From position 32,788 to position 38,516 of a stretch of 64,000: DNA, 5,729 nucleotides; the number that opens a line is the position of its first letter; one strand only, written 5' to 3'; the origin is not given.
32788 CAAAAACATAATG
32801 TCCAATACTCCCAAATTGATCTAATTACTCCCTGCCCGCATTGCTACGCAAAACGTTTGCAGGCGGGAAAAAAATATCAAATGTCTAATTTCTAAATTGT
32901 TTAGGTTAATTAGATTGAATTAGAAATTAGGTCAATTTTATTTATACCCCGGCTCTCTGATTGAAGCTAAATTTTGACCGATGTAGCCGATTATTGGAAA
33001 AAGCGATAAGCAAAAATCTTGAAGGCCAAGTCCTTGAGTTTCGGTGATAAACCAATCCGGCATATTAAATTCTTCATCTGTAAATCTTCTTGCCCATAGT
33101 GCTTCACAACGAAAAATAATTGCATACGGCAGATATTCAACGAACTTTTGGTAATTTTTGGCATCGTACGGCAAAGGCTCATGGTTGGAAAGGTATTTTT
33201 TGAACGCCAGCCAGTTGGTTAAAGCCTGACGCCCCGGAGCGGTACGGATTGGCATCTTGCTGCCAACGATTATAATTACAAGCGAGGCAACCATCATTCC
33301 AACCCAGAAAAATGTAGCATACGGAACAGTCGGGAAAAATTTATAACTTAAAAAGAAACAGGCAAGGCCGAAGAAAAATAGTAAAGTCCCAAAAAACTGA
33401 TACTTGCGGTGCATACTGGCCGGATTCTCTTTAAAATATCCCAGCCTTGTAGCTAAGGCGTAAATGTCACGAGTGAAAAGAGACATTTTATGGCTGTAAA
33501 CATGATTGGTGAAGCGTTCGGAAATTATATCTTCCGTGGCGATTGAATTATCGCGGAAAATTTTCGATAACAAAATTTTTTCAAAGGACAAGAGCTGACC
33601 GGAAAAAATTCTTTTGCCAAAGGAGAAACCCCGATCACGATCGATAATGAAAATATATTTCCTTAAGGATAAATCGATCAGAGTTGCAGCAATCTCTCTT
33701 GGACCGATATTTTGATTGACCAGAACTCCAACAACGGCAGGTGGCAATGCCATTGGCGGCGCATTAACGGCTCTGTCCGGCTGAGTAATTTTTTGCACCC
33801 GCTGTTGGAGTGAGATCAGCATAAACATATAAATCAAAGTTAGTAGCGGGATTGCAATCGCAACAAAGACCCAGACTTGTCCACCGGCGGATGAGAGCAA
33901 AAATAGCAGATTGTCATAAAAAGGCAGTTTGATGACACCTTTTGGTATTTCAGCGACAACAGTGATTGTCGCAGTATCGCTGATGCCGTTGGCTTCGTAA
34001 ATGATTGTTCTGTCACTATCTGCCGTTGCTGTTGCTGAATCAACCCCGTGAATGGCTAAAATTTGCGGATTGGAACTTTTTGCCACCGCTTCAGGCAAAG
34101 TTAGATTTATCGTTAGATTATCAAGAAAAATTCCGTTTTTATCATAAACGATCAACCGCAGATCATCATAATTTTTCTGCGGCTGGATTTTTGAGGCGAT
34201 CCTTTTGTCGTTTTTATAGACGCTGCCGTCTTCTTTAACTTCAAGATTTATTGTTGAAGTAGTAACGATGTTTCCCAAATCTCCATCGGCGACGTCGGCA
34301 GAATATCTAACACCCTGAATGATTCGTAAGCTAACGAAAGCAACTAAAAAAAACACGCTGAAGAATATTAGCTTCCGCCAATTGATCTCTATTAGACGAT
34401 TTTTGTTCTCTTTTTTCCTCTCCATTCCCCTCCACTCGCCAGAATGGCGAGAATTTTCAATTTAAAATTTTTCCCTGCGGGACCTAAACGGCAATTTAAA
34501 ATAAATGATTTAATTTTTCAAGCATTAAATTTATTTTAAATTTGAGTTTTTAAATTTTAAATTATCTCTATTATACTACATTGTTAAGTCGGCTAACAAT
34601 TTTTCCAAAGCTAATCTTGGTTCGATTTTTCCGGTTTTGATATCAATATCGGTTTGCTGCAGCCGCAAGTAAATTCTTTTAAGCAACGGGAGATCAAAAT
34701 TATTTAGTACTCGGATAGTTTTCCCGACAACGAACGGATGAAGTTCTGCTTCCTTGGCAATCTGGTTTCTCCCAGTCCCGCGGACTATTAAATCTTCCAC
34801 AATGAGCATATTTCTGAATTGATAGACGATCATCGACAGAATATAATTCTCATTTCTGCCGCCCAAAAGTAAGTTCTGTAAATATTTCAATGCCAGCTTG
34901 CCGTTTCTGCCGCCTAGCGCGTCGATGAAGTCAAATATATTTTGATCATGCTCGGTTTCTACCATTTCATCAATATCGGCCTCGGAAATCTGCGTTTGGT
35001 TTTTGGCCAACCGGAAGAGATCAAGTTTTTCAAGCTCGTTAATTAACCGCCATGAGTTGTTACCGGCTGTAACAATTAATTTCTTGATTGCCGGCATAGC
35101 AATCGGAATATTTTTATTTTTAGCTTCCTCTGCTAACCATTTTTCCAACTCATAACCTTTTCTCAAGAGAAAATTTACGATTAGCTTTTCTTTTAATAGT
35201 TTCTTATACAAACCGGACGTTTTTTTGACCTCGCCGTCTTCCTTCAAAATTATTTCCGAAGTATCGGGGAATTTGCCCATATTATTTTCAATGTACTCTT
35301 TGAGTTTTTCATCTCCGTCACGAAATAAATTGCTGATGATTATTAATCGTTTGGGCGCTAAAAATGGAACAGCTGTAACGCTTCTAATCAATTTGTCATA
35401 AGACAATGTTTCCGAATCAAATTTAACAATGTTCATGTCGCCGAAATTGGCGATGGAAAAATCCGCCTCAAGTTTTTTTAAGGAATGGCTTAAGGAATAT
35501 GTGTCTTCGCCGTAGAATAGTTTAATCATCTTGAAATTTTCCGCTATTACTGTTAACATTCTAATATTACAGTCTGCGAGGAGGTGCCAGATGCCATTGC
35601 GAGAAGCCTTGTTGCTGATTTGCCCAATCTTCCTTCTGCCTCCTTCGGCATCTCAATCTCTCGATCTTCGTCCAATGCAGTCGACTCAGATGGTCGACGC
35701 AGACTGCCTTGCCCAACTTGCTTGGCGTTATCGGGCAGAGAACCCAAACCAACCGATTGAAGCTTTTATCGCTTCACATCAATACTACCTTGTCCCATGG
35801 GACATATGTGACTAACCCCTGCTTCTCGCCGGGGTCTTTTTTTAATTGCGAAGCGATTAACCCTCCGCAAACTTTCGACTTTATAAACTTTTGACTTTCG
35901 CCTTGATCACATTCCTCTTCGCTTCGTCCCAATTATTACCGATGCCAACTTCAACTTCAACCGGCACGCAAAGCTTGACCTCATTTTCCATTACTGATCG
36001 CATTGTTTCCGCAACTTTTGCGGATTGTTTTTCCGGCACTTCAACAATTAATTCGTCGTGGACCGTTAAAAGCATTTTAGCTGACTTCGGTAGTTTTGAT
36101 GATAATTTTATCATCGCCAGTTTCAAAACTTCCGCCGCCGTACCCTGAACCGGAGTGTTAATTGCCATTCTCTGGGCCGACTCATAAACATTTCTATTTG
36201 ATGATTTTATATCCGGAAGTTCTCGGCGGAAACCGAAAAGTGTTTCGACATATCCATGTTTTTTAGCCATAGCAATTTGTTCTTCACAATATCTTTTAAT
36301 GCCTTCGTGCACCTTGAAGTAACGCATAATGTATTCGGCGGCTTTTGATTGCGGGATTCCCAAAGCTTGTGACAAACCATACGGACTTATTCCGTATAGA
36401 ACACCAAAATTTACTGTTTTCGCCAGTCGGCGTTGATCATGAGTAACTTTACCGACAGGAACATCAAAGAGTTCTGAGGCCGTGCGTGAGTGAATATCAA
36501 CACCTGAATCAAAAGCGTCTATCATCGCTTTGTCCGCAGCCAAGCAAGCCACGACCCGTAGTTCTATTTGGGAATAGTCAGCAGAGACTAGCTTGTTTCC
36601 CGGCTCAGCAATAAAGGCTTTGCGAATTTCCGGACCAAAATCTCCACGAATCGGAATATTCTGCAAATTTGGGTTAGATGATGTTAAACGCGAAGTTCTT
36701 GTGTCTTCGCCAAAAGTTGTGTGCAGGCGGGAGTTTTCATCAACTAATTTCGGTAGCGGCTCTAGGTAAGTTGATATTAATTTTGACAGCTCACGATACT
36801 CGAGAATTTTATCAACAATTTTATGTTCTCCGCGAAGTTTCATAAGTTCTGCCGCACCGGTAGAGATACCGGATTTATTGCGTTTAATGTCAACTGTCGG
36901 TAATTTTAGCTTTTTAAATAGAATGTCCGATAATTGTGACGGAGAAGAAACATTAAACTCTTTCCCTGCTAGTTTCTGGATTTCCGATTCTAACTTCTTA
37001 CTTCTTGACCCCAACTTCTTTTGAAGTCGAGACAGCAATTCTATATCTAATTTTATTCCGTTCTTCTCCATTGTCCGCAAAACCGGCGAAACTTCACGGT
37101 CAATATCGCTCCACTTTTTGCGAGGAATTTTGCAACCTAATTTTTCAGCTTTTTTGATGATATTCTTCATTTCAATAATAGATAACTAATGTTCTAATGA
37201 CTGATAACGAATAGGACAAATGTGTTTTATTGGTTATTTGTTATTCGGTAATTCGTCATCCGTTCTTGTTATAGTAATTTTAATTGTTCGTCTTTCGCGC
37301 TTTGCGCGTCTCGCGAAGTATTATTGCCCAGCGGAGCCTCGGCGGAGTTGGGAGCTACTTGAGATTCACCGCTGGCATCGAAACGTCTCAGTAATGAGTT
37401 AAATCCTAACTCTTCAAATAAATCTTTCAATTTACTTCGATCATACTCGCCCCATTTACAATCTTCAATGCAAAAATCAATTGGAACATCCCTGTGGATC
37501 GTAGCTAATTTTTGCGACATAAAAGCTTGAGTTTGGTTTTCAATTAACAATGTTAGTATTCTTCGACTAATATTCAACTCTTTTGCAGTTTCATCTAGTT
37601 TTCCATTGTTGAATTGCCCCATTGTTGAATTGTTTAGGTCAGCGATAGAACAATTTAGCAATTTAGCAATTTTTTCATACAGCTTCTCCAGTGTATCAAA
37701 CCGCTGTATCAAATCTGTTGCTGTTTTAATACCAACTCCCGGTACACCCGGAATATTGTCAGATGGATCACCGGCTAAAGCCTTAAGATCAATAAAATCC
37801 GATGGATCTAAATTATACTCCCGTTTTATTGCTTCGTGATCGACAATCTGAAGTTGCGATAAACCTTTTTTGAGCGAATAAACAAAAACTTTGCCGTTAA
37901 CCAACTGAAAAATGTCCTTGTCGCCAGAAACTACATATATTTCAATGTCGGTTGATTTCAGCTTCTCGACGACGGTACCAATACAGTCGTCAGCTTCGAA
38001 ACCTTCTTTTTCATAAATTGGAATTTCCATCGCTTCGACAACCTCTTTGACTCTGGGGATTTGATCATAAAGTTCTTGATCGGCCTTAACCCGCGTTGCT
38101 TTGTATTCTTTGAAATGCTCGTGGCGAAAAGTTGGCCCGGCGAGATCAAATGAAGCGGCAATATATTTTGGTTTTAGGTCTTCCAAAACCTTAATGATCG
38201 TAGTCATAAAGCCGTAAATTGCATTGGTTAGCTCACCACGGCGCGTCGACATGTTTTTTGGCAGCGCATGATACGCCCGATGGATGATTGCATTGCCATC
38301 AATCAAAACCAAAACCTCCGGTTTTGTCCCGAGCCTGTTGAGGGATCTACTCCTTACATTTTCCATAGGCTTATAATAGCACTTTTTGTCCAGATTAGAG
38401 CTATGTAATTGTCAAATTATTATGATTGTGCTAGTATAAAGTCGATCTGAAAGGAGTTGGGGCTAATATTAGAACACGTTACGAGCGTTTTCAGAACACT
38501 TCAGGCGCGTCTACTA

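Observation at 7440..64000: Fourteen or more GC-rich, self-contained expression cassettes interleaved with AT-rich core genes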

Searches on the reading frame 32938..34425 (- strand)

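Call 16: search_protein_families(library=pfam, proteins=[window:32938-34425:-], max_evalue=0.00001)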
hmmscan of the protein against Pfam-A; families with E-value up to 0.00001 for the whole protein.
window:32938-34425:- (495 aa): 1 family
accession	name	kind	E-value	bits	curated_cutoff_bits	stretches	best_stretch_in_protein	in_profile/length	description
PF20990.2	DUF2207_C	-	1.2e-27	97.6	33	1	222-448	7-247/247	Predicted membrane protein (DUF2207) C-terminal domain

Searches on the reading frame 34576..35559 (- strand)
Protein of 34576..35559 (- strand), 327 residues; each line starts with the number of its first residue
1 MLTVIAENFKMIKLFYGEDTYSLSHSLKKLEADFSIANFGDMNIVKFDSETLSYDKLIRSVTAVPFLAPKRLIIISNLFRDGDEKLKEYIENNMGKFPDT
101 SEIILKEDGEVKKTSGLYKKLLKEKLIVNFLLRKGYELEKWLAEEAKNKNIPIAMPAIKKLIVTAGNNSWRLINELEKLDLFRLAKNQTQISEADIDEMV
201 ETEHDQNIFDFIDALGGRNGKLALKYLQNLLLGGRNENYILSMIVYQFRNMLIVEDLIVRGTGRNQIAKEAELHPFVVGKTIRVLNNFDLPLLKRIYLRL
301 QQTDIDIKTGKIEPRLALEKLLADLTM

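Call 16: search_protein_families(library=pfam, proteins=[window:34576-35559:-], max_evalue=0.00001)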
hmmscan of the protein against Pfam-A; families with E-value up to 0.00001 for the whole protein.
window:34576-35559:- (327 aa): 2 families
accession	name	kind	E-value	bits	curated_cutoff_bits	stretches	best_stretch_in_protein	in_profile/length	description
PF21694.2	DNA_pol3_delta_C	-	5.1e-28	97.9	27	1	205-323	1-119/121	DNA polymerase III delta subunit, C-terminal domain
PF06144.19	DNA_pol3_delta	-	3e-12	47.1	21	1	14-129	2-122/124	DNA polymerase III, delta subunit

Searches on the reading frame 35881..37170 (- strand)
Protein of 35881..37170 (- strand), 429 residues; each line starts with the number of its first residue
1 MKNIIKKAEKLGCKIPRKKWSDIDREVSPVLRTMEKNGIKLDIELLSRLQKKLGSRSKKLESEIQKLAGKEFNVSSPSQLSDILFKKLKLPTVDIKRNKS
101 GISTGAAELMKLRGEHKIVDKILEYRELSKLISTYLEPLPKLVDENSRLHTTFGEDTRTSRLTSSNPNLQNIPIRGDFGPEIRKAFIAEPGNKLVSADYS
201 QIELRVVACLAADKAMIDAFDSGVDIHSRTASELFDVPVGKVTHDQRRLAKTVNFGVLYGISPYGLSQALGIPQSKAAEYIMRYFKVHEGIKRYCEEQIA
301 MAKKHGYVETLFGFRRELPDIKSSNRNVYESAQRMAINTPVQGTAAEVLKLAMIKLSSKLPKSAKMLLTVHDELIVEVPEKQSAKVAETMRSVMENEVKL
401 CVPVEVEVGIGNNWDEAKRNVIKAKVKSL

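Call 16: search_protein_families(library=pfam, proteins=[window:35881-37170:-], max_evalue=0.00001)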
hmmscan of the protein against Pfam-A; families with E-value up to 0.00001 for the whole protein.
window:35881-37170:- (429 aa): 1 family
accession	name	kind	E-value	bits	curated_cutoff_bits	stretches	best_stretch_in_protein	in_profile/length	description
PF00476.26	DNA_pol_A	-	8e-143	476.4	34.3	1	45-416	3-381/381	DNA polymerase family A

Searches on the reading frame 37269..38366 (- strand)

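Call 16: search_protein_families(library=pfam, proteins=[window:37269-38366:-], max_evalue=0.00001)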
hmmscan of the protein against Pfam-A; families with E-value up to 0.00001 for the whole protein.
window:37269-38366:- (365 aa): 2 families
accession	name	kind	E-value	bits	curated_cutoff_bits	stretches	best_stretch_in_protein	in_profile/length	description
PF02739.22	5_3_exonuc_N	-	4.7e-55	186.2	34.3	1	19-184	2-163/164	5'-3' exonuclease, N-terminal resolvase-like domain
PF01367.25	5_3_exonuc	-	3.4e-28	98.4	40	1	187-310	2-96/97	5'-3' exonuclease, C-terminal SAM fold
